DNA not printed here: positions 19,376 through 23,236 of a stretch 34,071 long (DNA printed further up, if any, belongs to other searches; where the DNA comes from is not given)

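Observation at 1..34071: Colinear FAAL/ACAD-primed PKS-NRPS lipopeptide-type assembly line that I cannot assign to a known pathway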

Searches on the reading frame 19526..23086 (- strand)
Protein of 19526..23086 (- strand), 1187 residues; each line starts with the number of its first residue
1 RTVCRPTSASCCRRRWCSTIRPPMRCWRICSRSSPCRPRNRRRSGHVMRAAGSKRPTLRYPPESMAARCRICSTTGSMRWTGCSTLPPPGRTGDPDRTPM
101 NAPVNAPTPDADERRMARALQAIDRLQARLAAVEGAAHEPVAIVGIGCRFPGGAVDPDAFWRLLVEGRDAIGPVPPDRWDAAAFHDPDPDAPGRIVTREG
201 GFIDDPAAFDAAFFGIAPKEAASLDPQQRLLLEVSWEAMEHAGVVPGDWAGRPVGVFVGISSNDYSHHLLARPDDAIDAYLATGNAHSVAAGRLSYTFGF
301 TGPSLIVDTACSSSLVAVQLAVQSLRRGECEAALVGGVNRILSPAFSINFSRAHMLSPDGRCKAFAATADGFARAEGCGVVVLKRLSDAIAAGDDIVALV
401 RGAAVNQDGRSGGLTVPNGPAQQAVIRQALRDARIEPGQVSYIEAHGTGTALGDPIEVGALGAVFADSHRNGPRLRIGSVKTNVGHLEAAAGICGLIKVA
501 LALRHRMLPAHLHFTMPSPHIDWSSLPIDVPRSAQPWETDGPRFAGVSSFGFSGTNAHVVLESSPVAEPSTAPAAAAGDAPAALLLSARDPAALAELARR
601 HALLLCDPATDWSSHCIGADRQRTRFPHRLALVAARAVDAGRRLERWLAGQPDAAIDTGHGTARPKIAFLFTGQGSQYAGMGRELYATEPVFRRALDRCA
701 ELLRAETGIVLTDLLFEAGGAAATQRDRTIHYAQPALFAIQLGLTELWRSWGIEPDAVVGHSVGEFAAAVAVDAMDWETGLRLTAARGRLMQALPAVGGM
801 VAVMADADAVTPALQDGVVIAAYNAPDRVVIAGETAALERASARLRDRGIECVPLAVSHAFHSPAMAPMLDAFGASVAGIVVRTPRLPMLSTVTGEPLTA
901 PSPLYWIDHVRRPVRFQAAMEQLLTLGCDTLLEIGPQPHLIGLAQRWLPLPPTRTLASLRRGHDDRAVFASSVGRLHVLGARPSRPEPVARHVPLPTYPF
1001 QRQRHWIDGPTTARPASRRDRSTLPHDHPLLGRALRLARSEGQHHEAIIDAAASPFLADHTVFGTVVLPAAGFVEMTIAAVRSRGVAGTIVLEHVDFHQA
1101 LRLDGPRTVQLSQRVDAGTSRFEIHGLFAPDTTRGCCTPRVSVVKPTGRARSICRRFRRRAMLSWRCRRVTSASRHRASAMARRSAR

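Call 5: search_protein_families(library=pfam, proteins=[window:19526-23086:-], max_evalue=0.00001)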
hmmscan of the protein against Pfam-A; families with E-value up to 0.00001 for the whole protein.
window:19526-23086:- (1187 aa): 5 families
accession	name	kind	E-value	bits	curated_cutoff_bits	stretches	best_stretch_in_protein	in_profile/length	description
PF00109.32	ketoacyl-synt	-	2e-101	339.3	20.8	1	139-389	2-252/252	Beta-ketoacyl synthase, N-terminal domain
PF00698.26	Acyl_transf_1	-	2.9e-67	227.8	32.7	1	669-982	2-318/319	Acyl transferase domain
PF02801.28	Ketoacyl-synt_C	-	1.1e-42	145.2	20.8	1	398-514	2-118/119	Beta-ketoacyl synthase, C-terminal domain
PF21089.3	PKS_DH_N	-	5.1e-22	78.2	27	1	1028-1125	1-101/103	Polyketide synthase dehydratase domain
PF16197.11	KAsynt_C_assoc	-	5.8e-15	56.1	33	1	517-609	1-88/111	Ketoacyl-synthetase C-terminal extension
